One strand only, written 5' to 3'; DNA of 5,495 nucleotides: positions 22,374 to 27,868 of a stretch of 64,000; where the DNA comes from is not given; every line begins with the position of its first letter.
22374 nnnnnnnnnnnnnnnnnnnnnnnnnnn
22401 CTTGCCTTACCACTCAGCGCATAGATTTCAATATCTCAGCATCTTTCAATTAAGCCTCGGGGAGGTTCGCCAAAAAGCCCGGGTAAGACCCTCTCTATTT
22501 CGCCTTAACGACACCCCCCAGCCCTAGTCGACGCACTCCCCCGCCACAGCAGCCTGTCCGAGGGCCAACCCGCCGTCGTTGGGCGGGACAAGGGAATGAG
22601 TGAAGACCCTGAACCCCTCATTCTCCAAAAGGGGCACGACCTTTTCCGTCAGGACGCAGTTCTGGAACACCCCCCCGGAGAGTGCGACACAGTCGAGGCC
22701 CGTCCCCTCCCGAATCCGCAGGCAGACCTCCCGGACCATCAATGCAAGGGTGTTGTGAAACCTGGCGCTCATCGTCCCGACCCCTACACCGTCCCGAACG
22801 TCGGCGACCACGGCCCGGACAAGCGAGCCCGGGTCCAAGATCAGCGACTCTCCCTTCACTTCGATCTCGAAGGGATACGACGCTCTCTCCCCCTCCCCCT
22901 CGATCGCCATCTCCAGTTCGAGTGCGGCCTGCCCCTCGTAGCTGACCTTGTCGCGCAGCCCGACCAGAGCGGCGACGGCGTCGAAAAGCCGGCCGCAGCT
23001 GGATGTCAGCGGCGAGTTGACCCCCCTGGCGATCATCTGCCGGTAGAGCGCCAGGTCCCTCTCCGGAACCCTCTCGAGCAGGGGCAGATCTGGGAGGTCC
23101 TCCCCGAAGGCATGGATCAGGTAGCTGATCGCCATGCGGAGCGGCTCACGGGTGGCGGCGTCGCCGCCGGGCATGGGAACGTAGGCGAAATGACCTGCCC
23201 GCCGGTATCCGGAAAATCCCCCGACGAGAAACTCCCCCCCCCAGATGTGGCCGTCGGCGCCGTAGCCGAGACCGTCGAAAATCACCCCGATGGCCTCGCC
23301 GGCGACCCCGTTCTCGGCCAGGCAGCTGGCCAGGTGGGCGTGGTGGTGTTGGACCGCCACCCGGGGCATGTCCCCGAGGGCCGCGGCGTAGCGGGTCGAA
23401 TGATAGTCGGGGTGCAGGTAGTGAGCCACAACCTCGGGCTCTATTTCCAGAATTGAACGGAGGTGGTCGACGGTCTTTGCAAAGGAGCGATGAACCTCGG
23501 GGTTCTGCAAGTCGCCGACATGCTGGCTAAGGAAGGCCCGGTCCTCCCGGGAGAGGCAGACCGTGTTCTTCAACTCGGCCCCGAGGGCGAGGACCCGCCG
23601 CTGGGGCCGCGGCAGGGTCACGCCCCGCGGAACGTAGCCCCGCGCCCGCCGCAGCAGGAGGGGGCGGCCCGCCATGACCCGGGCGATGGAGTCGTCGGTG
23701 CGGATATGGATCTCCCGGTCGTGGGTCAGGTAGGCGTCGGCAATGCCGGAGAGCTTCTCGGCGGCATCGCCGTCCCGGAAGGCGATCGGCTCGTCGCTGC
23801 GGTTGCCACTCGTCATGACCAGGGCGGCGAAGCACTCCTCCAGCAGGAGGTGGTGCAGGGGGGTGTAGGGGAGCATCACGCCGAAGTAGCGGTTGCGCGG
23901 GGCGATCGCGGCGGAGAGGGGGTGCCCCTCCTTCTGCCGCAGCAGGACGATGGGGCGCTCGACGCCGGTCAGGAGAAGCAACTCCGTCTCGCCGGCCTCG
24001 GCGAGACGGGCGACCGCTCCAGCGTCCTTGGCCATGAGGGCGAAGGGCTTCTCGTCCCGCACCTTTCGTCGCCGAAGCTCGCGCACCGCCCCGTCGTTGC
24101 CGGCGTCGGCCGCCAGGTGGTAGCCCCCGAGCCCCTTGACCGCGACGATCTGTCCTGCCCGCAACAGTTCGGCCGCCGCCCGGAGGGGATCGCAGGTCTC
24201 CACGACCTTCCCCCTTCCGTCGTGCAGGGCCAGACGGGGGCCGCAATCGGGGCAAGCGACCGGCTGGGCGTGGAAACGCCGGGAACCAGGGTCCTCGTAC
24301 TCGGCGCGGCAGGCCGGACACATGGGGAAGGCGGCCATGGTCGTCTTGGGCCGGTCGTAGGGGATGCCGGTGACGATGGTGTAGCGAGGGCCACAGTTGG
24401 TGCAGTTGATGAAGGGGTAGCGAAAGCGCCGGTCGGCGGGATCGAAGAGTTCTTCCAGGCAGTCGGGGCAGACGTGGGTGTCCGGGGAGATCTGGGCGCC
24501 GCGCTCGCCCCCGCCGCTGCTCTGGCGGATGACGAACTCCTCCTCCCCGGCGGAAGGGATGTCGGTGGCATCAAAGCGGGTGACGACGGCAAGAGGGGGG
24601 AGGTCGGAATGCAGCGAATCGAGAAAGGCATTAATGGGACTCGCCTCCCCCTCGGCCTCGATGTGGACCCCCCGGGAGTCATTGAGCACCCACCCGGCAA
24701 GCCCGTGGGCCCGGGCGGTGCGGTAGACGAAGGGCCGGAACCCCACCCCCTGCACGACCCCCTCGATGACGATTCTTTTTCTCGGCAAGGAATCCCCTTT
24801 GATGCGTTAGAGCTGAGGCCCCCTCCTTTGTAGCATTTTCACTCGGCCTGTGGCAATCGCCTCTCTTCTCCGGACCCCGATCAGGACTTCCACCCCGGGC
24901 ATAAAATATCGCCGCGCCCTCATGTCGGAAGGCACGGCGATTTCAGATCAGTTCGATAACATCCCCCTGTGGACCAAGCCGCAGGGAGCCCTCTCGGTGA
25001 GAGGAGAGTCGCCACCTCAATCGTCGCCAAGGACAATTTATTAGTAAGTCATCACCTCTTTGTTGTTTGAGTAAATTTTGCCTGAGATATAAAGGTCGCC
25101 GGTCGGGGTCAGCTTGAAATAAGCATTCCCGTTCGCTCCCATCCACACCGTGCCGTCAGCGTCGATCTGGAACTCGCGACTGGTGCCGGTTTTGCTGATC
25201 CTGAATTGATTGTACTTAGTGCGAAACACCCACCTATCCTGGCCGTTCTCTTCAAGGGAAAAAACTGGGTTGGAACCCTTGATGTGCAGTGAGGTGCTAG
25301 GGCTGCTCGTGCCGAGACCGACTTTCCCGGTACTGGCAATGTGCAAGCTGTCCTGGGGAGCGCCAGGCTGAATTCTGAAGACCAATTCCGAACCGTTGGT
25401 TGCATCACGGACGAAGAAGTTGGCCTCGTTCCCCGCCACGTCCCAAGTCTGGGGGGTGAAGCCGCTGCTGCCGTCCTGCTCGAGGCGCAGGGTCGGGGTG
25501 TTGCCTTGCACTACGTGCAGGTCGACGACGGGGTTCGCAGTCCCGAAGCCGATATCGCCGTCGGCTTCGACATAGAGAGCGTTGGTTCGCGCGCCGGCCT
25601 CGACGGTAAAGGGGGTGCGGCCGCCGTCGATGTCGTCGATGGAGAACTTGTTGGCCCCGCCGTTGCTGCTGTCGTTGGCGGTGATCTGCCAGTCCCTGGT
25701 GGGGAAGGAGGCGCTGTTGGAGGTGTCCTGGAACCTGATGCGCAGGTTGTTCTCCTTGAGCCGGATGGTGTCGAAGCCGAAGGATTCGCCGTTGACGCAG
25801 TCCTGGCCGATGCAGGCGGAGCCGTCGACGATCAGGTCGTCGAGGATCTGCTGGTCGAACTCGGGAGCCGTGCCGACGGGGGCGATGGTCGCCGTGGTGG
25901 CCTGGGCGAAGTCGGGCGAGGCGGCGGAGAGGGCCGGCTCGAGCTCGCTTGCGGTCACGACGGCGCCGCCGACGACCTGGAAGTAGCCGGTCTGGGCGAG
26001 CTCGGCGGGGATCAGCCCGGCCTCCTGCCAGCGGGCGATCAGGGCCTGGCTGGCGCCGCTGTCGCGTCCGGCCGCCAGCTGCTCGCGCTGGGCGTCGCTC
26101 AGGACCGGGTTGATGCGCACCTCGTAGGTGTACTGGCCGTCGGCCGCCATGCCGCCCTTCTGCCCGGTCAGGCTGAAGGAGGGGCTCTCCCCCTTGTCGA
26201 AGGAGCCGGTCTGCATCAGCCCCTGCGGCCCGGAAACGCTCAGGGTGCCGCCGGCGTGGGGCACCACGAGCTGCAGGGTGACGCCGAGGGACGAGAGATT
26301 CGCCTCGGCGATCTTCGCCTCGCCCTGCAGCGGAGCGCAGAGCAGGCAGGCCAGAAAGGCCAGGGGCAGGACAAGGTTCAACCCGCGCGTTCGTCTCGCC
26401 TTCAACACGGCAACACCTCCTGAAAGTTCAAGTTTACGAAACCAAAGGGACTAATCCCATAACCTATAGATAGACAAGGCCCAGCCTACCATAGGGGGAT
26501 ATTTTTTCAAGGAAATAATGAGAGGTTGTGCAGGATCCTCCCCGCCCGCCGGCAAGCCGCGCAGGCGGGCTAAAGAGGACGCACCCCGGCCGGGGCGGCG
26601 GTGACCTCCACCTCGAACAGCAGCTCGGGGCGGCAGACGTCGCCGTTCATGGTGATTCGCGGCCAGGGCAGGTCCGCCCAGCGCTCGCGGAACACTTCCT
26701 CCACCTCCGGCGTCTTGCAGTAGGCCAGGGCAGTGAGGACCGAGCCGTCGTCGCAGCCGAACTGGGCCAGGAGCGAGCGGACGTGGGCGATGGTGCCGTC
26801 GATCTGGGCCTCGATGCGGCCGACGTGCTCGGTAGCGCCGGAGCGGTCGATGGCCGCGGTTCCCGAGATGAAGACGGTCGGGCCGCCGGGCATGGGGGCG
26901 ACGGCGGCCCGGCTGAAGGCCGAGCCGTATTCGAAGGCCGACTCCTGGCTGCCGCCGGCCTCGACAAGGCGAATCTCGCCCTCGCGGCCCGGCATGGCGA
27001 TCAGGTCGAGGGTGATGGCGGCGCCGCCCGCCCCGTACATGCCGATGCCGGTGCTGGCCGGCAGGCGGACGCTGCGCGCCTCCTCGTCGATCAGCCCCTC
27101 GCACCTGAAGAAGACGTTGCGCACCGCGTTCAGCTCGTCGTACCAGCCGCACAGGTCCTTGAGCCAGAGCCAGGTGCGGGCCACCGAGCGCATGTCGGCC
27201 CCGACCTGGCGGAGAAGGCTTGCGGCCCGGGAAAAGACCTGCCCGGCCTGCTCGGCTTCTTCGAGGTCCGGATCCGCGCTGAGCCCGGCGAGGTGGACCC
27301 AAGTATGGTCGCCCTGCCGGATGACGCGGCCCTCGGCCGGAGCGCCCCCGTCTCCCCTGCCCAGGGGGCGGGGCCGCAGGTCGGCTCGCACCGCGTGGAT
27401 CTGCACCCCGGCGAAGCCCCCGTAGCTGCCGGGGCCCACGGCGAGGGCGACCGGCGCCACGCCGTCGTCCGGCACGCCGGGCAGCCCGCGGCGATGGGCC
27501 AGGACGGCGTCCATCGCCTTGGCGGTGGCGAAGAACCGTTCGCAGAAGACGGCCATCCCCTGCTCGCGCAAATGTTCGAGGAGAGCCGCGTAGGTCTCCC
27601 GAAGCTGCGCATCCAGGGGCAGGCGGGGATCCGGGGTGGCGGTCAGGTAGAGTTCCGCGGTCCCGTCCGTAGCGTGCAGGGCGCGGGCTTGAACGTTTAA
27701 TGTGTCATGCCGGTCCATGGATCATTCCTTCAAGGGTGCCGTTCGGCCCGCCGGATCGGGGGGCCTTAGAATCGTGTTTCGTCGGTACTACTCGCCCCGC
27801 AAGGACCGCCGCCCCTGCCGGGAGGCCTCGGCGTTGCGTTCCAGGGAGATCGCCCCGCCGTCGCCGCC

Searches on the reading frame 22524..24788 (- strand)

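Call 63: search_protein_families(library=pfam, proteins=[window:22524-24788:-], max_evalue=0.001)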
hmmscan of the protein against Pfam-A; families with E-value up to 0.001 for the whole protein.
window:22524-24788:- (754 aa): 5 families
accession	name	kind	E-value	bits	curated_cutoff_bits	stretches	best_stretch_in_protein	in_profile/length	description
PF22521.2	HypF_C_2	-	9.4e-84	281.4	27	1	501-745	1-241/241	Carbamoyltransferase, Kae1-like Domain, second subdomain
PF01300.24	Sua5_yciO_yrdC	-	1.9e-43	148.5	25.1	1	207-382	1-178/178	Telomere recombination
PF07503.17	zf-HYPF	-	2.5e-36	123.6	23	2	106-139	1-34/34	HypF finger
PF17788.7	HypF_C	-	8e-35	119.9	23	1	396-492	3-99/99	HypF Kae1-like domain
PF00708.24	Acylphosphatase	-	6.5e-22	78.1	22.5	1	5-87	2-85/85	Acylphosphatase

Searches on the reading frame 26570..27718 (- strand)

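Call 63: search_protein_families(library=pfam, proteins=[window:26570-27718:-], max_evalue=0.001)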
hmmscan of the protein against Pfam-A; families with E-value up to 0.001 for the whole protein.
window:26570-27718:- (382 aa): 2 families
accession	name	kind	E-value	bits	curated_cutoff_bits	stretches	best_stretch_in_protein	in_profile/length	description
PF01042.26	Ribonuc_L-PSP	-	1.9e-10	41.2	27.3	1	268-375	11-120/121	Endoribonuclease L-PSP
PF21168.2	FkbO_Hyg5-like_N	-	0.00078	19.9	27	0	136-231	21-115/122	Chorismatase FkbO/Hyg5-like, N-terminal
